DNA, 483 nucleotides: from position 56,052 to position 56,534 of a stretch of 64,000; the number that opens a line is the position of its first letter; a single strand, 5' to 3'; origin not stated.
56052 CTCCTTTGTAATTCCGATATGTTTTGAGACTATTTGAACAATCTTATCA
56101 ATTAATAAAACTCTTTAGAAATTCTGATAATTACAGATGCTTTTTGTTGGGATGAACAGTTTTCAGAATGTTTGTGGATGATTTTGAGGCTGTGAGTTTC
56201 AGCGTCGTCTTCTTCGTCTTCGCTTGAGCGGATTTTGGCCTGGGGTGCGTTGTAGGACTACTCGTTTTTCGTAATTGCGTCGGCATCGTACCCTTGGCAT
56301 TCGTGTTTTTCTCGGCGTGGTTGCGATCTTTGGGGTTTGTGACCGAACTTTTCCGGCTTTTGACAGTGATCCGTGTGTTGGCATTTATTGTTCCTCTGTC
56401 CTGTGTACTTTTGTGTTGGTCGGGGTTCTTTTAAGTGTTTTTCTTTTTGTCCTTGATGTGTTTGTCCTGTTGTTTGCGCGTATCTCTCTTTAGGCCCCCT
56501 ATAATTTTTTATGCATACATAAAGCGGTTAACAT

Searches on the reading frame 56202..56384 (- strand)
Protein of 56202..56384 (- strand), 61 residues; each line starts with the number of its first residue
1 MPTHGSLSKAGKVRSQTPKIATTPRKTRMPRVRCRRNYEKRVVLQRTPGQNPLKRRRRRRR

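Call 52: find_encoding_contigs(protein=window:56202-56384:-, flank=3000, max_places=10)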
Protein seq(61 aa) (61 aa): no gene with exactly this product is on record in the collection.

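Call 71: search_protein_families(library=pfam, max_evalue=0.001, proteins=[window:56202-56384:-])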
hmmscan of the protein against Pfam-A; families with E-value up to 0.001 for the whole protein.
seq(61 aa): 1 family
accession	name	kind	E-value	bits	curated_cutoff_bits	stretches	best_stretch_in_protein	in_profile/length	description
PF04758.19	Ribosomal_S30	-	1.8e-11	44.5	27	1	3-47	2-47/58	Ribosomal protein S30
